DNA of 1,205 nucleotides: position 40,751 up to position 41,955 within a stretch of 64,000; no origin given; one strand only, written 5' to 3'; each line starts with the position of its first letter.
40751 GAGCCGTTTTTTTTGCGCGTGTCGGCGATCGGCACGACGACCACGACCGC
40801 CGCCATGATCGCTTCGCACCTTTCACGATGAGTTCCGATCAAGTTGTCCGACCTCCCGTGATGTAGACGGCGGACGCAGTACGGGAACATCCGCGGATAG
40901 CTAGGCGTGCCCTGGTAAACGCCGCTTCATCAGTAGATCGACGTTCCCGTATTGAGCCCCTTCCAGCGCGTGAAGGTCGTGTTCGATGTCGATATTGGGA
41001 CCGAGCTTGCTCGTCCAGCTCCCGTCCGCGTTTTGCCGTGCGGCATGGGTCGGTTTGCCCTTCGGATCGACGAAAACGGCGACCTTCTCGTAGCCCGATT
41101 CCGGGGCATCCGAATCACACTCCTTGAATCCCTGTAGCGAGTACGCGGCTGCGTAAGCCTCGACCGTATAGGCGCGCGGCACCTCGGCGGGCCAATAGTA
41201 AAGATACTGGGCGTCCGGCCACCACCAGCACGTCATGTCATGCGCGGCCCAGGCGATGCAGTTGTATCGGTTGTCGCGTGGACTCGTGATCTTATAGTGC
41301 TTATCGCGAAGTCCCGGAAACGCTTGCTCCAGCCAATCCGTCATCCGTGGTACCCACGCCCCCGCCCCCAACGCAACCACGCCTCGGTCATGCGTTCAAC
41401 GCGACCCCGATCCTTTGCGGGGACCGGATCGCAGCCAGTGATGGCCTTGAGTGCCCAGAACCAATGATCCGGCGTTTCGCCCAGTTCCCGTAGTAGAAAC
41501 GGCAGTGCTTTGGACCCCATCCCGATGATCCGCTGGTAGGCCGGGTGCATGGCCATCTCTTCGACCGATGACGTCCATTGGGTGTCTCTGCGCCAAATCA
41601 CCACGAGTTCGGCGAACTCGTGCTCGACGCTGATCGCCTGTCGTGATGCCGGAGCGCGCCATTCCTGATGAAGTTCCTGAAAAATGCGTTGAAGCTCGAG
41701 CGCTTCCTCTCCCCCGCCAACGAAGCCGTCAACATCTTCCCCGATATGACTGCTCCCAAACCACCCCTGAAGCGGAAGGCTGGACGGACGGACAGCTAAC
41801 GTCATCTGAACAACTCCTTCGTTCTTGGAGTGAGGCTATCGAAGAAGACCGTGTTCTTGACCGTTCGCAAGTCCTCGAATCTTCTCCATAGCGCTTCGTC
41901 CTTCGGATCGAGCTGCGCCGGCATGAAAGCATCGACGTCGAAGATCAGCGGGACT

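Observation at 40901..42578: Translationally coupled three-gene cassette of uncharacterised proteins: candidate undescribed defence or toxin-antitoxin-like system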

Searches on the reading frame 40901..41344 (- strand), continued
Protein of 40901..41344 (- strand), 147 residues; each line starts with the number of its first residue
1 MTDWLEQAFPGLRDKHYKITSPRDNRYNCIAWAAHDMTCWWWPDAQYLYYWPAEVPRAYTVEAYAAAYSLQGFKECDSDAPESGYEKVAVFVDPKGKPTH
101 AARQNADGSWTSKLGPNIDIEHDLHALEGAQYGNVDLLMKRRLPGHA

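Call 100: search_protein_families(library=pfam, proteins=[P0385, P0408, P0464, P0436, P0412, P0409], max_evalue=0.001)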
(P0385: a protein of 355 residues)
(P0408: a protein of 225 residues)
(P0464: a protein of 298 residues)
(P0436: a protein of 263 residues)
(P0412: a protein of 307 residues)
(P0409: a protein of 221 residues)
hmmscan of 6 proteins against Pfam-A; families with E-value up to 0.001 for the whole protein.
P0385 (355 aa): 2 families
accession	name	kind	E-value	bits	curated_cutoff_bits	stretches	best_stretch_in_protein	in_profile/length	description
PF01121.26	CoaE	-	1.6e-40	139.2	27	1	149-326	2-177/180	Dephospho-CoA kinase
PF24738.1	DUF7689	-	3.8e-40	137.7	22.6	1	19-141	2-118/118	Domain of unknown function (DUF7689)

P0408 (225 aa): 2 families
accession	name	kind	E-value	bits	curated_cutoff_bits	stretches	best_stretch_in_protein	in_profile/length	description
PF24738.1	DUF7689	-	1.1e-37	129.8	22.6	1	19-140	3-118/118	Domain of unknown function (DUF7689)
PF01121.26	CoaE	-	2.9e-16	60.1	27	1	146-223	2-80/180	Dephospho-CoA kinase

P0464 (298 aa): 1 family
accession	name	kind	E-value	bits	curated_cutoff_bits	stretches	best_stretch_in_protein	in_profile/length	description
PF24738.1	DUF7689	-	6.9e-38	130.4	22.6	1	30-154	2-118/118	Domain of unknown function (DUF7689)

P0436 (263 aa): 1 family
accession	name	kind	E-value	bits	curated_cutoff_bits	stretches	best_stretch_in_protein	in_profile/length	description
PF24738.1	DUF7689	-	2.9e-36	125.2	22.6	1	19-134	1-117/118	Domain of unknown function (DUF7689)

P0412 (307 aa): 1 family
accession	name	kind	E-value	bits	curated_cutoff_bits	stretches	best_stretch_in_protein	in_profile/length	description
PF24738.1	DUF7689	-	1.2e-41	142.5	22.6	1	172-296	1-117/118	Domain of unknown function (DUF7689)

P0409 (221 aa): 1 family
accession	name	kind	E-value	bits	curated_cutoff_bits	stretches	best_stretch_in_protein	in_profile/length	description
PF24738.1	DUF7689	-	1.3e-38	132.8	22.6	1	19-136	2-115/118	Domain of unknown function (DUF7689)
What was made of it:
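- Two DUF7689-CoaE fusions also exist (call 100). DUF7689 is fused to dephospho-CoA kinase in two representatives (call 100).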

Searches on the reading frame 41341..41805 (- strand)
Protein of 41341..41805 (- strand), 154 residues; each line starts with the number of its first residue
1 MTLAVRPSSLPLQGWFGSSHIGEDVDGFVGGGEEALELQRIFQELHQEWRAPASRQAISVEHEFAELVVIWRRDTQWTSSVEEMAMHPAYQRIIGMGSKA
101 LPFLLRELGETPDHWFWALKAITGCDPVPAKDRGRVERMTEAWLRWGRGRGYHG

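Call 4: search_protein_families(library=pfam, proteins=[window:41341-41805:-], max_evalue=1)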
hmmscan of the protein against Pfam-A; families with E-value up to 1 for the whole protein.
window:41341-41805:- (154 aa): 0 families

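Call 5: search_protein_families(library=ncbifam, proteins=[window:41341-41805:-], max_evalue=1)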
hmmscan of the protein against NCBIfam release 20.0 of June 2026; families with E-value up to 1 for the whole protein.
window:41341-41805:- (154 aa): 0 families

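Call 6: search_protein_families(library=padloc, proteins=[window:41341-41805:-], max_evalue=1)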
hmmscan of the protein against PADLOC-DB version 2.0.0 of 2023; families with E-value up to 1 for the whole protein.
window:41341-41805:- (154 aa): 0 families

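Call 10: search_solved_structures(query=window:41341-41805:-, max_evalue=10)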
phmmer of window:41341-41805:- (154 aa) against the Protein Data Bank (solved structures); distinct sequences matched with E-value up to 10: 0.

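Call 15: find_homologous_proteins(query=window:41341-41805:-)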
Query window:41341-41805:- (154 aa): 349 proteins with E <= 0.001 among 381 candidates; the best 120 are listed.
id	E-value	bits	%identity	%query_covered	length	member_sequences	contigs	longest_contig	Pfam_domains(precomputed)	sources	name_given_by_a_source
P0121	4.3e-101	354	100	100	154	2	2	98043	-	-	-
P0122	1.2e-82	294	87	99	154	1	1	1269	-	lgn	-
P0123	1.5e-39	154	53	88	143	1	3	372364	-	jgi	jgi:hypothetical protein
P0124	6.9e-39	151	60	69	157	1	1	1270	-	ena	-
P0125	6.6e-38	148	55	88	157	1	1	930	-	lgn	-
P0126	1.9e-36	143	48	98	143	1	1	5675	-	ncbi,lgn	-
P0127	2.1e-36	143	53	75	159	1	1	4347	-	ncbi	-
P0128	2.8e-36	143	50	99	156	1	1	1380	-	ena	-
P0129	3.3e-36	143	50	85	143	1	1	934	-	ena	-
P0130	3.1e-35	140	56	81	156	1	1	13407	-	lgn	-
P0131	3.2e-35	139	53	75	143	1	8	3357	-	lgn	-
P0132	4.1e-35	139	58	78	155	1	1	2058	-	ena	-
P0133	4.9e-35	139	63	62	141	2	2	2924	-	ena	-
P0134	1.3e-34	137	57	67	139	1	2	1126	-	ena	-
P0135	3.6e-34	136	63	60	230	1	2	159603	-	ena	-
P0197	1.6e-30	124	52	70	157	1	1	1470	PF12728.14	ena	-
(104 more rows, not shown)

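Call 24: search_solved_structures(query=A2, max_evalue=10, show_alignments=2)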
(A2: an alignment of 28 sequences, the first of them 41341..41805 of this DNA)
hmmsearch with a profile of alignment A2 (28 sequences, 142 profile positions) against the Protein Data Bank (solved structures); distinct sequences matched with E-value up to 10: 1.
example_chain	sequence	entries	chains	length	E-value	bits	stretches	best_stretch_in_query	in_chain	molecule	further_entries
8tnm_A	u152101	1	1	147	4.6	10.3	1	23-79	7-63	UNC_079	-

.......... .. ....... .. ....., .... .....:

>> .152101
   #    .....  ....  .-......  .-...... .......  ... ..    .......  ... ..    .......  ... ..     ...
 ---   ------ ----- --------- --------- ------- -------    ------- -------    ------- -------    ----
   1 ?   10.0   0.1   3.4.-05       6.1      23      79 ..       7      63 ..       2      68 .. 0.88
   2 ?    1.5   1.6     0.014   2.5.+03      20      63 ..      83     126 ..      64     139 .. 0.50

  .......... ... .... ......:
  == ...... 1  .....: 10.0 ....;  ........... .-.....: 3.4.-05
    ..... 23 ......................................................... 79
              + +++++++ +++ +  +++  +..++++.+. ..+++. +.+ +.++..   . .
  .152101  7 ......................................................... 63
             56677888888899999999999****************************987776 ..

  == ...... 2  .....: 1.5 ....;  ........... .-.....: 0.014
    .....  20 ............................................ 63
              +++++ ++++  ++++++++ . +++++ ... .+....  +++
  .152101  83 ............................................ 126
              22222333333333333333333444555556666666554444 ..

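Call 32: find_encoding_contigs(protein=P0121, flank=10000, max_places=4)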
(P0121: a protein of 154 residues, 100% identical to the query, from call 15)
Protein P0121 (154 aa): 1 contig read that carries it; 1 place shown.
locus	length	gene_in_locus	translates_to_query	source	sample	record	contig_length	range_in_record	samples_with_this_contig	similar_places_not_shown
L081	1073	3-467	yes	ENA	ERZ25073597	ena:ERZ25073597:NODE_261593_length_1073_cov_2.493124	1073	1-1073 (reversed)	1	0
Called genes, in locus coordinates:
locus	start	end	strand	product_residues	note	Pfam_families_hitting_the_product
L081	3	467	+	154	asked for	?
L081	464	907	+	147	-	PF24738:DUF7689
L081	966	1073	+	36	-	?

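Call 44: search_protein_families(library=phrogs, proteins=[window:41341-41805:-], max_evalue=0.1)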
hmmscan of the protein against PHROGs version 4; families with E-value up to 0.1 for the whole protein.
window:41341-41805:- (154 aa): 0 families
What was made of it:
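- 41341..41805 (-): Gene B: 154-aa protein with no family. It has a conserved C-terminal core of ~95 aa (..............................) and an N-terminal extension. No hit in Pfam, NCBIfam, PADLOC or PHROGs (calls 4-6, 44).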

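Call 51: search_dna_similar(query=window:41341-41805:-, collection=plasmids, mode=protein, max_rows=20, max_evalue=0.001)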
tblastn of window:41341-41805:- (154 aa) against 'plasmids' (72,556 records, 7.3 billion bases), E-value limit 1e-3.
No match.
